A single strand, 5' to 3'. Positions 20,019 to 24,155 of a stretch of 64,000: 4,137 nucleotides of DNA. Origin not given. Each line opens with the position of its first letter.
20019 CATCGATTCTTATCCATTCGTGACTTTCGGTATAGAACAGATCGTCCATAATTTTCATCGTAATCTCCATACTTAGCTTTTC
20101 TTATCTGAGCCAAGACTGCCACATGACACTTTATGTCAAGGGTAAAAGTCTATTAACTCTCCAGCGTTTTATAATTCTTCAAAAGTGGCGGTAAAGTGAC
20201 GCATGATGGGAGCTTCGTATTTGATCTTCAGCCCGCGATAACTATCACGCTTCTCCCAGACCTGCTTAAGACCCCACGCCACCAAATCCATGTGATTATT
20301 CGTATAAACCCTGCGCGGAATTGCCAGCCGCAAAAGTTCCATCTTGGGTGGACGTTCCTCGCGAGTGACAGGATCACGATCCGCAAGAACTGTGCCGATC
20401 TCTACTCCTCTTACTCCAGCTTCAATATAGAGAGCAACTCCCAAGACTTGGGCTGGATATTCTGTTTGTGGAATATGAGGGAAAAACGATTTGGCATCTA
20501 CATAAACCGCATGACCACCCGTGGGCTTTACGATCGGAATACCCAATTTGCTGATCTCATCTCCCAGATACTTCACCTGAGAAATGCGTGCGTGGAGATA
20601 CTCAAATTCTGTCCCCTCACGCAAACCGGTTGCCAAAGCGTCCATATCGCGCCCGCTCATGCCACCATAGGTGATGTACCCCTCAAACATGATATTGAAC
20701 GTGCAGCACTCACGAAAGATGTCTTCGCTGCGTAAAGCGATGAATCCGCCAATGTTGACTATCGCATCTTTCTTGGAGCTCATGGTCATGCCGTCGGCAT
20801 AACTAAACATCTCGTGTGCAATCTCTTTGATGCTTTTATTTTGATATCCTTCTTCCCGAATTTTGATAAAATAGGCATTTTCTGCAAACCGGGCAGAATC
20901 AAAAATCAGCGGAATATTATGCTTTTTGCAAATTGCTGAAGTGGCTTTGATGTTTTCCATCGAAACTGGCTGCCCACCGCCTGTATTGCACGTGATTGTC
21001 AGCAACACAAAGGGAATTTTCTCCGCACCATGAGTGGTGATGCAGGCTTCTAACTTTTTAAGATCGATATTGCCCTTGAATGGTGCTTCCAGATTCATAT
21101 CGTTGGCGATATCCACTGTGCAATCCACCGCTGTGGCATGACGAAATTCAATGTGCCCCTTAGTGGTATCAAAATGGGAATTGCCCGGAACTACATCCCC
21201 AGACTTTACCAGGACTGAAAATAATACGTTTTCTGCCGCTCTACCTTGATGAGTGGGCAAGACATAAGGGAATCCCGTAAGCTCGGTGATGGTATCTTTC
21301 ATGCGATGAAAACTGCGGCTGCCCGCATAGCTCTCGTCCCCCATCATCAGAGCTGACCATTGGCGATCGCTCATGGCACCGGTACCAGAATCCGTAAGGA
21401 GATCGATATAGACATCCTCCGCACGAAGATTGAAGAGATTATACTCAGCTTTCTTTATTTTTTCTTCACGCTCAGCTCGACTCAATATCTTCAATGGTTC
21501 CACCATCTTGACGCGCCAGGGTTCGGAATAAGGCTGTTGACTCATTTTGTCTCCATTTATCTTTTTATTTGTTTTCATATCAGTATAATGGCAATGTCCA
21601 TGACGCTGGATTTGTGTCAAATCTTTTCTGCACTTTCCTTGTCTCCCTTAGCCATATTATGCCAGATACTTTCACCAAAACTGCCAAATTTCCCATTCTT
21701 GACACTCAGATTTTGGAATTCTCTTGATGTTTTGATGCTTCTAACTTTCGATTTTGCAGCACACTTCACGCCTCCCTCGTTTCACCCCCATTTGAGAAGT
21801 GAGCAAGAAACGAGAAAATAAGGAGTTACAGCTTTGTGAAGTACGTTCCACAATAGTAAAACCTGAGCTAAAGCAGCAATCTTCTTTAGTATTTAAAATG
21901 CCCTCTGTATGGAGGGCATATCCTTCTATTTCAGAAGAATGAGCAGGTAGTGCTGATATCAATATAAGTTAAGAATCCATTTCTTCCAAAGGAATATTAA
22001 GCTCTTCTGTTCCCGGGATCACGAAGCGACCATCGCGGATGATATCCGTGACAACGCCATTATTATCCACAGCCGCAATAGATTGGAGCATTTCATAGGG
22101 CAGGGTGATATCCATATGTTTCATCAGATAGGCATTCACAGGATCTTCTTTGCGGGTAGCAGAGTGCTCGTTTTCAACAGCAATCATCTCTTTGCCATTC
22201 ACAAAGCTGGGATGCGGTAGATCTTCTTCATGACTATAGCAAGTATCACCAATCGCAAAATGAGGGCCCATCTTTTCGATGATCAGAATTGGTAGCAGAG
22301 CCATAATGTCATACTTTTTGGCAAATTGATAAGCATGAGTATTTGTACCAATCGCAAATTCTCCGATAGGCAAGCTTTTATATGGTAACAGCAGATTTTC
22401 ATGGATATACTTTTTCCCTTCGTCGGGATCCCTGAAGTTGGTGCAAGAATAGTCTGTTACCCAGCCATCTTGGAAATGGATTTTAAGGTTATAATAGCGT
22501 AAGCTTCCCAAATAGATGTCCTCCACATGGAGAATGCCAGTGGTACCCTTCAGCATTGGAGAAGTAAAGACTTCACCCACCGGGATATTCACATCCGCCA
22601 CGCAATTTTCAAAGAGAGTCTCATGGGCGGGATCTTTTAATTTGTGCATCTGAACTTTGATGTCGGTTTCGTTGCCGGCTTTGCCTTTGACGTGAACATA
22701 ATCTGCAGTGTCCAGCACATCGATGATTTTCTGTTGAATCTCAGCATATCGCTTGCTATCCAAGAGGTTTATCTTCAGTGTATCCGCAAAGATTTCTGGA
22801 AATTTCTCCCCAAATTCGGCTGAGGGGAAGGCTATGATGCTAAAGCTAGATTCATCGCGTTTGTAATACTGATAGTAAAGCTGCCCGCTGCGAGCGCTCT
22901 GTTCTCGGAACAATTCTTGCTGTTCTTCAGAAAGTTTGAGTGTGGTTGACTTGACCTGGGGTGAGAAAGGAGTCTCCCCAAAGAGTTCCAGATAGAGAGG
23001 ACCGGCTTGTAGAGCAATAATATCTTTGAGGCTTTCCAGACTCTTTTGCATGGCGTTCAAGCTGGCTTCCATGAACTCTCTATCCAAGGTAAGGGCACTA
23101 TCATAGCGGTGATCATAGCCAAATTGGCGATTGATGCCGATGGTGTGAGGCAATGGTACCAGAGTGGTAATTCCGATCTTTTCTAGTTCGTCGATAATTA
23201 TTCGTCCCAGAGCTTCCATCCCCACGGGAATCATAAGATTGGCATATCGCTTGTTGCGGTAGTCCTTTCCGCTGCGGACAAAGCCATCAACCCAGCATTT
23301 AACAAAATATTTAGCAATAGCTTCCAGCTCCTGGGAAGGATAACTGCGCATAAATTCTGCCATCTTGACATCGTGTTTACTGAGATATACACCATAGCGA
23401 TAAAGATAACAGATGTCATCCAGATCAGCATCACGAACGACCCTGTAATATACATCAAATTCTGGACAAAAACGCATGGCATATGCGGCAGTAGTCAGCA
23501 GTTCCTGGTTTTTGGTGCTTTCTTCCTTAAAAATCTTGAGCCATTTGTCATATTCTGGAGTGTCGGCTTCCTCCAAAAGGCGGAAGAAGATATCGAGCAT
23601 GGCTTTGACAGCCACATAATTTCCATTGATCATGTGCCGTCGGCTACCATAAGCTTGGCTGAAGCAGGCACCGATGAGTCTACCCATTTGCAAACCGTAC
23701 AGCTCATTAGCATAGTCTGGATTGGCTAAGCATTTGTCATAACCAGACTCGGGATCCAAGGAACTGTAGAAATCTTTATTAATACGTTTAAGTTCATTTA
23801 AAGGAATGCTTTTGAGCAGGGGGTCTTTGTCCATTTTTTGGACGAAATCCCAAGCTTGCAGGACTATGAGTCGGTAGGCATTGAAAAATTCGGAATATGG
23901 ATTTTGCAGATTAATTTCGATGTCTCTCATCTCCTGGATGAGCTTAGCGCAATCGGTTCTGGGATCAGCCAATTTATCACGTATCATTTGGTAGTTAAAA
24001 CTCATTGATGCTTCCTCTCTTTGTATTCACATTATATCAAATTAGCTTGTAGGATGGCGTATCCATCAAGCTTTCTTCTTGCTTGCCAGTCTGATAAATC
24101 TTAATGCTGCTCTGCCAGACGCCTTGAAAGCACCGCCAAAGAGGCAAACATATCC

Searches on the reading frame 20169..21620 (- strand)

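Call 8: search_protein_families(library=pfam, proteins=[window:20169-21620:-])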
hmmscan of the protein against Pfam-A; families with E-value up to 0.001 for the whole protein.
window:20169-21620:- (483 aa): 2 families
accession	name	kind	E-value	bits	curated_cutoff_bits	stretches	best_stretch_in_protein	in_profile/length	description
PF01212.27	Beta_elim_lyase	-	3.2e-86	289.7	27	1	73-448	1-286/288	Beta-eliminating lyase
PF05889.19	SepSecS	-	4.9e-05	22.7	21.1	1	185-294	139-233/389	O-phosphoseryl-tRNA(Sec) selenium transferase, SepSecS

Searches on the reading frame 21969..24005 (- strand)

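Call 8: search_protein_families(library=pfam, proteins=[window:21969-24005:-])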
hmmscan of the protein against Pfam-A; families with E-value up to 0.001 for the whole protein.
window:21969-24005:- (678 aa): 1 family
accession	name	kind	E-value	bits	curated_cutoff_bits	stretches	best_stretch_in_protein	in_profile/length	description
PF02073.20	Peptidase_M29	-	5.5e-10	39.1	27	1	419-588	187-349/406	Thermophilic metalloprotease (M29)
